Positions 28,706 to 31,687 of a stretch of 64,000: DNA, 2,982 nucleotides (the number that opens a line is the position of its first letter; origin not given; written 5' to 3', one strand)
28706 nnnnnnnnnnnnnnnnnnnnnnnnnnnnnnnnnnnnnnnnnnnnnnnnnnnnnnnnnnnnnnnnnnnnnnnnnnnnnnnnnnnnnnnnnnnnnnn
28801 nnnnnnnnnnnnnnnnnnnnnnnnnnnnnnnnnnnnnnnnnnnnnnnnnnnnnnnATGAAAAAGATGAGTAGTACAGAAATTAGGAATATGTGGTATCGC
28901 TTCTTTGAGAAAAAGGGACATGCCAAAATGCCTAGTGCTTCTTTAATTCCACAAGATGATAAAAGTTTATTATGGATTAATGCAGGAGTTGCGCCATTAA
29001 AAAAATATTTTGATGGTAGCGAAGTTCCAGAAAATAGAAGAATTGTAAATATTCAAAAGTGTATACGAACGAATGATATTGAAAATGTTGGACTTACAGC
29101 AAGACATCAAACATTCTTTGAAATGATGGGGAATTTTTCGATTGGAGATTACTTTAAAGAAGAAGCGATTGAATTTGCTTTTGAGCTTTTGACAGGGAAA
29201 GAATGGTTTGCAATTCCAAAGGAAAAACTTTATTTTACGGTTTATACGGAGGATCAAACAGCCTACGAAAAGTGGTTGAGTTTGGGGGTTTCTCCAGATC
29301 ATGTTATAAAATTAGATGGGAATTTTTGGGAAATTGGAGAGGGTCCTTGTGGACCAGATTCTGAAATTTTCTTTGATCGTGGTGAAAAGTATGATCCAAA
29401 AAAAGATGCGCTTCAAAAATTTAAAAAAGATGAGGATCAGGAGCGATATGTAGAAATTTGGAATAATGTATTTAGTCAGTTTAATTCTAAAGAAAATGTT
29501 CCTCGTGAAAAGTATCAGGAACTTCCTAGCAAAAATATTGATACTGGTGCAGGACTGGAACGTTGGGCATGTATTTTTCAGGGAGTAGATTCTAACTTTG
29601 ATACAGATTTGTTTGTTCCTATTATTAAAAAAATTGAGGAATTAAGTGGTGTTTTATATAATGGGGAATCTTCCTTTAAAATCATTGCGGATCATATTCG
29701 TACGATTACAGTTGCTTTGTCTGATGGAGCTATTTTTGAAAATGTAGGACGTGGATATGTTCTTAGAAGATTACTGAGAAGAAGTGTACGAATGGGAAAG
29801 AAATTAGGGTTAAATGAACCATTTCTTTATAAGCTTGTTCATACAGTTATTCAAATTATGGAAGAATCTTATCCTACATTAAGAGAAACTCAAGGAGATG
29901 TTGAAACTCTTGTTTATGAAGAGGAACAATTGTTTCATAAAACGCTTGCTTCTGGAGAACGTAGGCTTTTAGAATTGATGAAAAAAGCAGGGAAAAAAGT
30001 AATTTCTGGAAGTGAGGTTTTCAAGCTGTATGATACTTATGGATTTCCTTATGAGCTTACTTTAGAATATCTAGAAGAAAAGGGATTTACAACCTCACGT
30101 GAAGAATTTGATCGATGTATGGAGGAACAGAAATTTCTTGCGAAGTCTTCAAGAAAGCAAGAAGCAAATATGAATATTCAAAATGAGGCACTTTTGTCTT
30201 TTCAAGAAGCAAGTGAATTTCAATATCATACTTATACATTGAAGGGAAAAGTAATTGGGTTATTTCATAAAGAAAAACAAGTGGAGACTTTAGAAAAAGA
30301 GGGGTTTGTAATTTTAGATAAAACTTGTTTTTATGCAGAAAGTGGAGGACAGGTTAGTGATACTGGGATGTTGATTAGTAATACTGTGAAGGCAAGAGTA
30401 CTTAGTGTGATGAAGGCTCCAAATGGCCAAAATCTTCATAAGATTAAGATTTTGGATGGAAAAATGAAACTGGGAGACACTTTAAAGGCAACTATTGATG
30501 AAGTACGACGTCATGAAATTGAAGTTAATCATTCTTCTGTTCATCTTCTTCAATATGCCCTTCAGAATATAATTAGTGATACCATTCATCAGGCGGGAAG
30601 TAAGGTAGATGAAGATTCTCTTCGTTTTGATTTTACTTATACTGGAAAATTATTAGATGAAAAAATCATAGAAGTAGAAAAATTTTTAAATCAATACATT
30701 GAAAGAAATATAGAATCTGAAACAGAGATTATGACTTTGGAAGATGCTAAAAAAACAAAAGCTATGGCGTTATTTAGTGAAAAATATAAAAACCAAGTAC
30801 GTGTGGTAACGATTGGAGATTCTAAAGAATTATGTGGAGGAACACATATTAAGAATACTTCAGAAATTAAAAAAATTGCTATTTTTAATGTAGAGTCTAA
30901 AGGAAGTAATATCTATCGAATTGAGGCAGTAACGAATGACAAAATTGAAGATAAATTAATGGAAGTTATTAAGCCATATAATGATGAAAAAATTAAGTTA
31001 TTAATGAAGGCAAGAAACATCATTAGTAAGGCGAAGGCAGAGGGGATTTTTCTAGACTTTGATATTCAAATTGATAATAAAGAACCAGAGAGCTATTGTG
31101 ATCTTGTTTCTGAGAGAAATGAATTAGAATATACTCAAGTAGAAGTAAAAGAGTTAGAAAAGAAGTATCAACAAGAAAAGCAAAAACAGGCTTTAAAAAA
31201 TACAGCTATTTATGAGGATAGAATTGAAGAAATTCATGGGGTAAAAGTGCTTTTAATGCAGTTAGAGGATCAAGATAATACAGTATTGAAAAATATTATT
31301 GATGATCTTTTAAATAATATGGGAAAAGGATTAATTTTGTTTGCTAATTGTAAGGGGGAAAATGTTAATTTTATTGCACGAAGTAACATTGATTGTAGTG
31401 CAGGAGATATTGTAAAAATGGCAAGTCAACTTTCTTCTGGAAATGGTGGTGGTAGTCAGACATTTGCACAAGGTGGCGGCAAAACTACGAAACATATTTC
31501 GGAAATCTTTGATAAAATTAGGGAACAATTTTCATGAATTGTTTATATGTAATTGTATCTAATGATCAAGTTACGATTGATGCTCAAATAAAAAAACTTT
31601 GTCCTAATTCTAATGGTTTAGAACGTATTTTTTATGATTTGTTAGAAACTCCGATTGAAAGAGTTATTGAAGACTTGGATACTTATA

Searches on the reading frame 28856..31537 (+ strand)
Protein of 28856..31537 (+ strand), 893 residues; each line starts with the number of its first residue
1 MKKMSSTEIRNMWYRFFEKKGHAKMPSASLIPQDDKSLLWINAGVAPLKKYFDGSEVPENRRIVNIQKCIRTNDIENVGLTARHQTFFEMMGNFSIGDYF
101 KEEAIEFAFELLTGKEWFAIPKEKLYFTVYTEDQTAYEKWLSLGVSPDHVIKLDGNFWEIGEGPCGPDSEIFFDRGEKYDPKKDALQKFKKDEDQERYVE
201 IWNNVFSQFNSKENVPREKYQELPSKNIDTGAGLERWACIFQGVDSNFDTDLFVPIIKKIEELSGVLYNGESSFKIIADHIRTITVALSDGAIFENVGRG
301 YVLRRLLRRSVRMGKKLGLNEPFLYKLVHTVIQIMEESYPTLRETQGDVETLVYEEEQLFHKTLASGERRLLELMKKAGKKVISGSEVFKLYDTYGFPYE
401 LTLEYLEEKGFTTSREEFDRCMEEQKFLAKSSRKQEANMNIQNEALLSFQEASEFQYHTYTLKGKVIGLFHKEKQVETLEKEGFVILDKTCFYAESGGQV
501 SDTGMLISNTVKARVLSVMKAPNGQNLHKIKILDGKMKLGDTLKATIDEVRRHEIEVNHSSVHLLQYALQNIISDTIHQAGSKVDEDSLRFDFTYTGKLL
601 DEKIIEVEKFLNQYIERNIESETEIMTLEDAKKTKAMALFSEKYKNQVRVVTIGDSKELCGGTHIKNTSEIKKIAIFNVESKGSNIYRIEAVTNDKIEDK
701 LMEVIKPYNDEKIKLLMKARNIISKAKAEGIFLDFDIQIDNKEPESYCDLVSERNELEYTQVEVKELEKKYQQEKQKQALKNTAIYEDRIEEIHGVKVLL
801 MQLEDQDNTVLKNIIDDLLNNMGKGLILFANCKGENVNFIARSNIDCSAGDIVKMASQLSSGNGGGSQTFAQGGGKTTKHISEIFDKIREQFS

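Call 51: search_protein_families(library=pfam, max_evalue=0.00001, proteins=[window:28856-31537:+])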
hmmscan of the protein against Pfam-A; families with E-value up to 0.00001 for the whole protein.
window:28856-31537:+ (893 aa): 3 families
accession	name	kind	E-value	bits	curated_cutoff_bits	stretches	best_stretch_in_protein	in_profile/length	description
PF01411.24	tRNA-synt_2c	-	6.9e-185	616.2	30.3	1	8-549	1-550/552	tRNA synthetases class II (A)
PF07973.19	tRNA_SAD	-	1.5e-15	57.3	24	1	648-690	1-44/44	Threonyl and Alanyl tRNA synthetase second additional domain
PF02272.25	DHHA1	-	9.7e-12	45.7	25.9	1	796-892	2-100/102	DHHA1 domain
